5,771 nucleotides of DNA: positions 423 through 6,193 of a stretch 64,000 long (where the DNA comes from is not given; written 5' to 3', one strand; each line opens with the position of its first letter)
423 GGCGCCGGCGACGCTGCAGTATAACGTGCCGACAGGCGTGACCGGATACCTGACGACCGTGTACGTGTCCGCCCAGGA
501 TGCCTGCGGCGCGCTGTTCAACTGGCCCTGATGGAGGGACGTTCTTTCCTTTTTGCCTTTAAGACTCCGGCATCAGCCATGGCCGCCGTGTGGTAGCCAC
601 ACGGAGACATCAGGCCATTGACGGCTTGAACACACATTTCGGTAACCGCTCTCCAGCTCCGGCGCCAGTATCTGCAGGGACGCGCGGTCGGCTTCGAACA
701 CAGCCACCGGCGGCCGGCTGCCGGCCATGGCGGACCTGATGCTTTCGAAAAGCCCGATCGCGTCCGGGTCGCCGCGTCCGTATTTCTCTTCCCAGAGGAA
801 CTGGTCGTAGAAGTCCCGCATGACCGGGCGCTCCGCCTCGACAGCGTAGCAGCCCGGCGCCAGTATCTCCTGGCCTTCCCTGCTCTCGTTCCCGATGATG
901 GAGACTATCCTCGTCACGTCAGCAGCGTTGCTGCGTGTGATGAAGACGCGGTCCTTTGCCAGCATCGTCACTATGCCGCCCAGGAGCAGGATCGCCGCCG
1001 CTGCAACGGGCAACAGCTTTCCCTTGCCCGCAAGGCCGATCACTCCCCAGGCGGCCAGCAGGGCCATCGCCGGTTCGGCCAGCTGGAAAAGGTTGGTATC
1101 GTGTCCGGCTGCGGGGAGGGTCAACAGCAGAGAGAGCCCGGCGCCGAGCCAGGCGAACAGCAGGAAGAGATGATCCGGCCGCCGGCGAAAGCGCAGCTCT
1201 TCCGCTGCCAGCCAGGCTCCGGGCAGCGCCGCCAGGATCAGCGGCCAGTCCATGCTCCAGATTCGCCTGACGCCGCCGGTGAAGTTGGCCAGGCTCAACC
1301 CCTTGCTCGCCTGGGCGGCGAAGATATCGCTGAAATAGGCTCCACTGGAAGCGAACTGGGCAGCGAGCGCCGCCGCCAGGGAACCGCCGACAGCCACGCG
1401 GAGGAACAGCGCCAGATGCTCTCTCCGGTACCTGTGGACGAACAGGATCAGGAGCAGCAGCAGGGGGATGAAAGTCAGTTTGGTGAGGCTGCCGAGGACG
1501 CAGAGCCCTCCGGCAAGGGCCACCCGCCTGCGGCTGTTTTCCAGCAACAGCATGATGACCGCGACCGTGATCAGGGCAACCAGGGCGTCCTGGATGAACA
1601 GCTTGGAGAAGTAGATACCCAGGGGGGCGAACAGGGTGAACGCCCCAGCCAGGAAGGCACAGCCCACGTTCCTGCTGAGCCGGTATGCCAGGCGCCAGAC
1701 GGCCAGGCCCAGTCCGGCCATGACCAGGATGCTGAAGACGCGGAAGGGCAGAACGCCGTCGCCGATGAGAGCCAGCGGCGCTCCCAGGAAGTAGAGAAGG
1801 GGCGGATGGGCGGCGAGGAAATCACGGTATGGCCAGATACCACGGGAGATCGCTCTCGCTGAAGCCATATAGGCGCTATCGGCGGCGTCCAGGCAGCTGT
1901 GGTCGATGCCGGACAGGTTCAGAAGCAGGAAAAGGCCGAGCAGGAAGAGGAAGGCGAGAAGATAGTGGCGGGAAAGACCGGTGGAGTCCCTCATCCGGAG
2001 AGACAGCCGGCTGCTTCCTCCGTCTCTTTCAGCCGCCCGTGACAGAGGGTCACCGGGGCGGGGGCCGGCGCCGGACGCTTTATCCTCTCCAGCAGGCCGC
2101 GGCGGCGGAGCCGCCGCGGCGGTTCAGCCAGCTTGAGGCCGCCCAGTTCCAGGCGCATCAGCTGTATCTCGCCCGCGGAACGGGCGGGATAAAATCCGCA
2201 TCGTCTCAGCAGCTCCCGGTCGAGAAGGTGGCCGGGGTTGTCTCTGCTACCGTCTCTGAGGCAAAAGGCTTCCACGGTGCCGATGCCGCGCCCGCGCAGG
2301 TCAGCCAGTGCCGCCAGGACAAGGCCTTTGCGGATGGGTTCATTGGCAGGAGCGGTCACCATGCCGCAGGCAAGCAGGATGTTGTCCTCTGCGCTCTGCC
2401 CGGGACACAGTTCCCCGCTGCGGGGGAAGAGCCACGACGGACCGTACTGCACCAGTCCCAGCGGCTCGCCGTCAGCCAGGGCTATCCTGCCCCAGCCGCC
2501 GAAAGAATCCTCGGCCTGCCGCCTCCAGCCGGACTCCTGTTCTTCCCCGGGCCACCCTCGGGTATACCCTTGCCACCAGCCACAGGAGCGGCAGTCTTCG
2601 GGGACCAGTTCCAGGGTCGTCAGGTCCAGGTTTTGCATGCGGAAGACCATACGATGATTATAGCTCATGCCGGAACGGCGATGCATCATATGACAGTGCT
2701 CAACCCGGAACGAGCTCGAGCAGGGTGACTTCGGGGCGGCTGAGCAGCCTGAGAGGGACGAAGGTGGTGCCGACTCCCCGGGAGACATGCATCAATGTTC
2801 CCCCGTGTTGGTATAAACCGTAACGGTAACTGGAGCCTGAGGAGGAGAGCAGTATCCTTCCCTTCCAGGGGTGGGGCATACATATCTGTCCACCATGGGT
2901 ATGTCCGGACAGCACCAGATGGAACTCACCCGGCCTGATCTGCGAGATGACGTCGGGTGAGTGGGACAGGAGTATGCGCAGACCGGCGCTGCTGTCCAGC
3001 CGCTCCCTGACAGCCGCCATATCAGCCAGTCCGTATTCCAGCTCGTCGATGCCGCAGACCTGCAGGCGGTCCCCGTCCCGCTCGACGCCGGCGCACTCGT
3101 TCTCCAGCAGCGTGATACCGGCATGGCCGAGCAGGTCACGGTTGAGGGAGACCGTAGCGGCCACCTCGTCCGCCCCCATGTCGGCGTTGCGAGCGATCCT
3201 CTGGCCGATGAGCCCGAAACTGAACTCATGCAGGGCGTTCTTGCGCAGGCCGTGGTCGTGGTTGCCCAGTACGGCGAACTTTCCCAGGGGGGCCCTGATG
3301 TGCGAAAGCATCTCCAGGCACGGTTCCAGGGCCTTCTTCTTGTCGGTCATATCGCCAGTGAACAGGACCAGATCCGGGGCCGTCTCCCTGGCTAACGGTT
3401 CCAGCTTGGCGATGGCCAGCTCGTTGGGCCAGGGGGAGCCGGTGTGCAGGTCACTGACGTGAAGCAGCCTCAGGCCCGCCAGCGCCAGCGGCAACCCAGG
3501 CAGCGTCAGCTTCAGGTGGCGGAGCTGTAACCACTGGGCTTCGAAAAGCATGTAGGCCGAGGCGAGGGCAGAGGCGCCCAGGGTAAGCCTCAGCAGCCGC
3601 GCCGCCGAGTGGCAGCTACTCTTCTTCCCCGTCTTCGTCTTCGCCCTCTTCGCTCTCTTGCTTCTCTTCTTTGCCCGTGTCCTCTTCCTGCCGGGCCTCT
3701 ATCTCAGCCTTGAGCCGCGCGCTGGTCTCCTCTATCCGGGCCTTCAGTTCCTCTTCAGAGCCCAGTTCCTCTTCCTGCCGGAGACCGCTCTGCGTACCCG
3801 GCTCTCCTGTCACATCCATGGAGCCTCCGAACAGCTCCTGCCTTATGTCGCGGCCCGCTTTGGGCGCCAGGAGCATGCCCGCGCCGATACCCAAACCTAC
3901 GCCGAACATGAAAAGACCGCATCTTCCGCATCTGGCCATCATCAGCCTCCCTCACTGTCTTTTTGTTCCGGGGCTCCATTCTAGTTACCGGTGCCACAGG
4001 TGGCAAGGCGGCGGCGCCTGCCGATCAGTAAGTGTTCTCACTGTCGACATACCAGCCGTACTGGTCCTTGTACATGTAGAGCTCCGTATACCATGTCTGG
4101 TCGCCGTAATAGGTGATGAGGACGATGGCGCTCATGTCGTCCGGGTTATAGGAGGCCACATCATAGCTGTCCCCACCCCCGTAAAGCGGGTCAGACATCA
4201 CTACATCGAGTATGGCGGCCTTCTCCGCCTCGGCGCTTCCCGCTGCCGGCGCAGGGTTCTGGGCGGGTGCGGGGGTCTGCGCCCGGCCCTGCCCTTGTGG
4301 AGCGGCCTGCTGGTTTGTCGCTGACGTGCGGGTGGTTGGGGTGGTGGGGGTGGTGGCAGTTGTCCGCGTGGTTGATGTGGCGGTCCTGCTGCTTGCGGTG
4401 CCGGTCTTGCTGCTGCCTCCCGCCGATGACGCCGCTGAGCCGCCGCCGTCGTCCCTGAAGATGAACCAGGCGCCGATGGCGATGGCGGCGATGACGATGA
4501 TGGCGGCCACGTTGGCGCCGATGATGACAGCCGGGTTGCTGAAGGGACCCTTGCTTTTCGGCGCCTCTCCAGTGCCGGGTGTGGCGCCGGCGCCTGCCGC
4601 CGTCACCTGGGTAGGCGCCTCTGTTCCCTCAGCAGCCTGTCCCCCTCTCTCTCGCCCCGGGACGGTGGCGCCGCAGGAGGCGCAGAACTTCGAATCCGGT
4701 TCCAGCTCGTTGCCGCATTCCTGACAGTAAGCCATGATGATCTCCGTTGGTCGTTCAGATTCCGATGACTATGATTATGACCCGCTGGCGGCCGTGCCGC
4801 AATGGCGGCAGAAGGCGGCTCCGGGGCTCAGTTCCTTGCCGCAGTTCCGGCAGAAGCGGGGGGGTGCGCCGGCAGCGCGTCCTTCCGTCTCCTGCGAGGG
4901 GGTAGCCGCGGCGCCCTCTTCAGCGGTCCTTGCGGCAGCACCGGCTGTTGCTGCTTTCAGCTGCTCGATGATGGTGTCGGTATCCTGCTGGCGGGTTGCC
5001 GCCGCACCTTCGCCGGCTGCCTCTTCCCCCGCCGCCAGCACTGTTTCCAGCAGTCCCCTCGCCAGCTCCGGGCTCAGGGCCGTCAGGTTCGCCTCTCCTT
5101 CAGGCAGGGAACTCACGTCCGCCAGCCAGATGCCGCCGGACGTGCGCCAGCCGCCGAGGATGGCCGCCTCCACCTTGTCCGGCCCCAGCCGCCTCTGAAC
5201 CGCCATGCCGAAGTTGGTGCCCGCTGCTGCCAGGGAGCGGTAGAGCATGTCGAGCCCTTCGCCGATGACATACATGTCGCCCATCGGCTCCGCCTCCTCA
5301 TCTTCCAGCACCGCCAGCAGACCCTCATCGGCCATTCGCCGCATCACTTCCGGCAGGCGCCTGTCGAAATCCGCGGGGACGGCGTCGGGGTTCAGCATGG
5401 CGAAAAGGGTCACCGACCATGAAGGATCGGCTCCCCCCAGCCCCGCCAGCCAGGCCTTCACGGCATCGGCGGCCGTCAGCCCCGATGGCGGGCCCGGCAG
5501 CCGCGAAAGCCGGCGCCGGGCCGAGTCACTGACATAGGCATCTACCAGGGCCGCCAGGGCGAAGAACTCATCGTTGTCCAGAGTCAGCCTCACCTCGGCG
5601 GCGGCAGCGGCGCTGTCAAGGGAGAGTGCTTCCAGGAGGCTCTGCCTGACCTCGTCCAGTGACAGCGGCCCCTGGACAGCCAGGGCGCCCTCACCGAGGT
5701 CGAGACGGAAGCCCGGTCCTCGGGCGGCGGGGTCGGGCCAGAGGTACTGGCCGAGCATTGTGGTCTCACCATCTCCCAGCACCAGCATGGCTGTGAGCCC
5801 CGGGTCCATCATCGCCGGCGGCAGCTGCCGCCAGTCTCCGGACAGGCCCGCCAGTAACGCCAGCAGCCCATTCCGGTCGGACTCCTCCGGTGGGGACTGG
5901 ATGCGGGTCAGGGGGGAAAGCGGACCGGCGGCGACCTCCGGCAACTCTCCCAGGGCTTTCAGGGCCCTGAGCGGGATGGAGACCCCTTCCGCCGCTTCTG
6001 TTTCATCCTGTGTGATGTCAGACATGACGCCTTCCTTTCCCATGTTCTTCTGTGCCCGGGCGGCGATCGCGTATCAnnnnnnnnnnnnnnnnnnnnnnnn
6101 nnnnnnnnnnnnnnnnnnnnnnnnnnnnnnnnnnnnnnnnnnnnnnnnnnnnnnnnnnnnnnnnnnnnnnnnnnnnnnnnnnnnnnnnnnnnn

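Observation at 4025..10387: Uncharacterised five-gene membrane operon: Yip1 + 4-TM protein + giant toxin-like protein + two zinc-ribbon proteins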

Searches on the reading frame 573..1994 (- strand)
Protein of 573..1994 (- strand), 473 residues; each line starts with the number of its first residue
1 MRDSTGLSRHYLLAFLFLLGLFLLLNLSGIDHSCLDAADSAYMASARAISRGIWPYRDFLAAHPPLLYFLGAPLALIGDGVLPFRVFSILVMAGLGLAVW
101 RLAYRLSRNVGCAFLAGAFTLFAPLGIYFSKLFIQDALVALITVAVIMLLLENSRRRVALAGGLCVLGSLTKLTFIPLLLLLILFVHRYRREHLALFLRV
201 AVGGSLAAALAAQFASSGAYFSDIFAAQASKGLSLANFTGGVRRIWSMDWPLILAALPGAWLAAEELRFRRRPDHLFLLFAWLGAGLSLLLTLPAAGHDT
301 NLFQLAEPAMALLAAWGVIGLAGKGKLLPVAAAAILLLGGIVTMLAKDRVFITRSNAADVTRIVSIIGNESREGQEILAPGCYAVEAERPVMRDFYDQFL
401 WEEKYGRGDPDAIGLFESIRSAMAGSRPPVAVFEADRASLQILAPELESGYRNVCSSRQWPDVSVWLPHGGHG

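Call 8: search_protein_families(library=pfam, proteins=[window:573-1994:-], max_evalue=0.001)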
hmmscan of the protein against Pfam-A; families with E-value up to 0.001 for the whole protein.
window:573-1994:- (473 aa): 0 families

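Call 15: search_protein_families(library=padloc, proteins=[window:573-1994:-], max_evalue=0.1)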
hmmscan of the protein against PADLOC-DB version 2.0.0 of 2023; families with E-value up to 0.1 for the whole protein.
window:573-1994:- (473 aa): 1 family
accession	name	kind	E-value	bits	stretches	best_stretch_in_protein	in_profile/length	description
PDLC01725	typeIV_Cas7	-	0.063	10.7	1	295-368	16-93/263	Csf2_1_IVA3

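Call 16: search_protein_families(library=phrogs, proteins=[window:573-1994:-], max_evalue=0.1)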
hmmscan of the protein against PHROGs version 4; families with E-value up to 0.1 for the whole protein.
window:573-1994:- (473 aa): 0 families

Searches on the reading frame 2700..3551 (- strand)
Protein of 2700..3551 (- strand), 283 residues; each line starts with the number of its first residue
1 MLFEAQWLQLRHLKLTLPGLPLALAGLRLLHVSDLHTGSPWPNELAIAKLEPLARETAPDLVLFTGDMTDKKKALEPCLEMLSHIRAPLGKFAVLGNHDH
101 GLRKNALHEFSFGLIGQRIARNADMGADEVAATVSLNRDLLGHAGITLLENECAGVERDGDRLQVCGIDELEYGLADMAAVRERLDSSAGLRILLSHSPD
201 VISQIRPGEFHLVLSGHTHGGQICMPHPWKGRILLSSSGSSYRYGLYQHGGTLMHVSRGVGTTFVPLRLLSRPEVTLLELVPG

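Call 8: search_protein_families(library=pfam, proteins=[window:2700-3551:-], max_evalue=0.001)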
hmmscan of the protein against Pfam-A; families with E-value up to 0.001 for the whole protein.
window:2700-3551:- (283 aa): 2 families
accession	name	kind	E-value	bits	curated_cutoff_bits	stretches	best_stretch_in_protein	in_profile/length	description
PF00149.33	Metallophos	-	9.6e-14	52.7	21.5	1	27-220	1-190/191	Calcineurin-like phosphoesterase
PF12850.12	Metallophos_2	-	3.8e-06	27.4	27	1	28-220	2-118/154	Calcineurin-like phosphoesterase superfamily domain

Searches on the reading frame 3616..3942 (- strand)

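Call 4: search_protein_families(library=pfam, proteins=[window:3616-3942:-], max_evalue=0.1)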
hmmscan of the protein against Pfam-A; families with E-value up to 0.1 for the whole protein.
window:3616-3942:- (108 aa): 1 family
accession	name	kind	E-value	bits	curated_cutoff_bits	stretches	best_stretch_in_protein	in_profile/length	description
PF12732.12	YtxH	-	2.3e-06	28.4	37.5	1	11-80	4-69/71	YtxH-like protein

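Call 5: search_protein_families(library=ncbifam, proteins=[window:3616-3942:-], max_evalue=0.1)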
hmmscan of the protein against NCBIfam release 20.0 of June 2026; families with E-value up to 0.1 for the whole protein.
window:3616-3942:- (108 aa): 0 families

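Call 15: search_protein_families(library=padloc, proteins=[window:3616-3942:-], max_evalue=0.1)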
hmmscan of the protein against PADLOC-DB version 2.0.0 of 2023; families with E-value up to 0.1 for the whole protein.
window:3616-3942:- (108 aa): 0 families

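Call 16: search_protein_families(library=phrogs, proteins=[window:3616-3942:-], max_evalue=0.1)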
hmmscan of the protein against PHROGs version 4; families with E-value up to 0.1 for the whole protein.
window:3616-3942:- (108 aa): 0 families

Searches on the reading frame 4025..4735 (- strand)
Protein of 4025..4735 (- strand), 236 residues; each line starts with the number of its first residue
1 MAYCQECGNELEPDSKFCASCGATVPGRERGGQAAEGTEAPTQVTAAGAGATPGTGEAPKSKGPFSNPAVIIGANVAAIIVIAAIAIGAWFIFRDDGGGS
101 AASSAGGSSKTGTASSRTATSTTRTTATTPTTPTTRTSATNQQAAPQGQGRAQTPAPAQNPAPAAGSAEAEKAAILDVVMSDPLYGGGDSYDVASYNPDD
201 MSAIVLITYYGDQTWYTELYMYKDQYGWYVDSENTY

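Call 4: search_protein_families(library=pfam, proteins=[window:4025-4735:-], max_evalue=0.1)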
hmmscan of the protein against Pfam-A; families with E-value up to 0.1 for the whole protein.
window:4025-4735:- (236 aa): 9 families
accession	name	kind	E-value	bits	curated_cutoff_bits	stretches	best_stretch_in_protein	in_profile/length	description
PF13240.11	Zn_Ribbon_1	-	1.6e-07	31.3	25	1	3-24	1-22/23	zinc-ribbon domain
PF13248.11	Zn_ribbon_3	-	3.2e-05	23.7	27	1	1-23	2-24/26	zinc-ribbon domain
PF12773.13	DZR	-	9.5e-05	22.9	27.3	1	4-26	1-23/45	Double zinc ribbon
PF24460.1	DUF7575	-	0.00093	19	28.5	1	4-25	6-27/28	Domain of unknown function (DUF7575)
PF21827.1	New_glue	-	0.0011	19.1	31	1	80-142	5-66/94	New glue protein family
PF17032.10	Zn_ribbon_15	-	0.0054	17.9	28.9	1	2-22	53-73/73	zinc-ribbon family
PF14803.11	Zn_ribbon_Nudix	-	0.024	15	25.6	0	3-12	2-11/34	Nudix N-terminal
PF02150.21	Zn_ribbon_RPB9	-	0.065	13.6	25.2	0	1-24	1-30/36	RNA polymerases M/15 Kd subunit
PF18912.6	DZR_2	-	0.067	13.5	27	1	3-29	23-50/56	Double zinc ribbon domain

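Call 5: search_protein_families(library=ncbifam, proteins=[window:4025-4735:-], max_evalue=0.1)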
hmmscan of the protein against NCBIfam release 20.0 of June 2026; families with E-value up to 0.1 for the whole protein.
window:4025-4735:- (236 aa): 5 families
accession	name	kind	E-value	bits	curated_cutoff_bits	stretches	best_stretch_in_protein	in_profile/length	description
NF042931.1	SAG1386_EF1546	equivalog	0.00099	19.2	80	1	74-144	33-106/158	SAG1386/EF1546 family surface-associated protein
NF045510.1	4Cys_prefix_kin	domain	0.0061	16.8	24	0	14-23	15-24/26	4-Cys prefix domain-containing protein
NF033761.1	gliding_GltJ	equivalog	0.031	13.4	450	1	39-170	341-467/671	adventurous gliding motility protein GltJ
NF049953.1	ribbon_DG_selen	exception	0.041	13.8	130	1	1-31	5-36/172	zinc ribbon-containing (seleno)protein DG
TIGR00810.1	secG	equivalog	0.081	13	30.85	0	78-128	7-57/73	preprotein translocase subunit SecG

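Call 15: search_protein_families(library=padloc, proteins=[window:4025-4735:-], max_evalue=0.1)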
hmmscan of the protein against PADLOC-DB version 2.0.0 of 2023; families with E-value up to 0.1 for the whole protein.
window:4025-4735:- (236 aa): 3 families
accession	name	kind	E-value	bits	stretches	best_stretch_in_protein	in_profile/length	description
PDLC04061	PD-T4-6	-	0.00039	18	1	35-169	327-458/510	-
PDLC04039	PD-T4-6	-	0.0041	14.2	1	42-141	353-443/458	-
PDLC04043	PD-T4-6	-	0.035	11.2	1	65-175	307-410/452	-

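Call 16: search_protein_families(library=phrogs, proteins=[window:4025-4735:-], max_evalue=0.1)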
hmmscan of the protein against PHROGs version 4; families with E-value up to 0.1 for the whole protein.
window:4025-4735:- (236 aa): 7 families
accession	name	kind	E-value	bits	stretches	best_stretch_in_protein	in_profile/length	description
phrog_2546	-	unknown function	0.00011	23.4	1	3-28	2-27/180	-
phrog_7011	-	DNA, RNA and nucleotide metabolism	0.0017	18.7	1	112-179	198-257/303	Gp2.5-like ssDNA binding protein and ssDNA annealing protein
phrog_16989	-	moron, auxiliary metabolic gene and host takeover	0.0062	17.6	1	3-27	8-32/122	membrane protein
phrog_14275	-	unknown function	0.039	14.6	0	1-25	3-27/178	-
phrog_22898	-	unknown function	0.066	14.3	0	1-25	1-25/163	-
phrog_4852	-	unknown function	0.089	13.5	0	1-39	13-53/194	-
phrog_19315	-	unknown function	0.097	12.7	0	5-24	288-310/348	-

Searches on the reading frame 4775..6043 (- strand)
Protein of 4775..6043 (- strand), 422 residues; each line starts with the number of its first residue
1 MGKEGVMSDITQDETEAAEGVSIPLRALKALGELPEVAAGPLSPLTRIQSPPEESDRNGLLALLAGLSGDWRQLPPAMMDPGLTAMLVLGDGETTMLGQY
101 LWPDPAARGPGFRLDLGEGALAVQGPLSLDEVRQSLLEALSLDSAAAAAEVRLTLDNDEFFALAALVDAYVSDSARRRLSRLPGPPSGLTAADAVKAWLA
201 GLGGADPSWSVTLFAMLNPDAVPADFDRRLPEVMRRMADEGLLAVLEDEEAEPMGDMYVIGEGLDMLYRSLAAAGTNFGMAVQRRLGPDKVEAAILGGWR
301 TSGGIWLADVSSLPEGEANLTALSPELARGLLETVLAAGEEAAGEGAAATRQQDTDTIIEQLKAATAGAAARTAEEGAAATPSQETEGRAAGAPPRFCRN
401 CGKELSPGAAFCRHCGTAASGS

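Call 4: search_protein_families(library=pfam, proteins=[window:4775-6043:-], max_evalue=0.1)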
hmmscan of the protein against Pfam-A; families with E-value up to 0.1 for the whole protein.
window:4775-6043:- (422 aa): 7 families
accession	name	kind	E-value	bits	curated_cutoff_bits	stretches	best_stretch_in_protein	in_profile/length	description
PF13240.11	Zn_Ribbon_1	-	6.8e-08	32.5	25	1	397-417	1-21/23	zinc-ribbon domain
PF13248.11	Zn_ribbon_3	-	0.00023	20.9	27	1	398-417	5-24/26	zinc-ribbon domain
PF12773.13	DZR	-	0.00031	21.3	27.3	1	398-416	27-45/45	Double zinc ribbon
PF24460.1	DUF7575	-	0.0055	16.5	28.5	1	398-417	6-25/28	Domain of unknown function (DUF7575)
PF17032.10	Zn_ribbon_15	-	0.02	16.1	28.9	1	395-416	52-73/73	zinc-ribbon family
PF24463.1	DUF7577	-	0.064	13.3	28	0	396-405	17-26/27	Domain of unknown function (DUF7577)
PF18912.6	DZR_2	-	0.097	13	27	0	394-418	20-45/56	Double zinc ribbon domain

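Call 5: search_protein_families(library=ncbifam, proteins=[window:4775-6043:-], max_evalue=0.1)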
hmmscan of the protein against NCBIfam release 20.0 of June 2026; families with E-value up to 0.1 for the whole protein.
window:4775-6043:- (422 aa): 1 family
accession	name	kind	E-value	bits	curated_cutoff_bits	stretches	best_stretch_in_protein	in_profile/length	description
NF052237.1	biotin_BsaP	equivalog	0.028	14.4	39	1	381-405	12-36/53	biotin synthase auxiliary protein BsaP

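Call 15: search_protein_families(library=padloc, proteins=[window:4775-6043:-], max_evalue=0.1)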
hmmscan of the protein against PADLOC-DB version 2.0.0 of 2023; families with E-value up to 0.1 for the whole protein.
window:4775-6043:- (422 aa): 2 families
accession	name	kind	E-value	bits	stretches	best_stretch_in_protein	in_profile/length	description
PDLC00653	ZorF3|ZorF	-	0.00098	17.2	1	124-176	18-66/281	DUF2894 domain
PDLC00652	ZorF3|ZorF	-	0.02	13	1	123-180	27-79/242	DUF2894 domain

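Call 16: search_protein_families(library=phrogs, proteins=[window:4775-6043:-], max_evalue=0.1)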
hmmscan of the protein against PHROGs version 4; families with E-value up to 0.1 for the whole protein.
window:4775-6043:- (422 aa): 2 families
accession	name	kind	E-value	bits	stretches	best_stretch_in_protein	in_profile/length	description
phrog_2546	-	unknown function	0.011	17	1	397-419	2-24/180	-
phrog_10714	-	unknown function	0.011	16.9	1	347-418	36-98/109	-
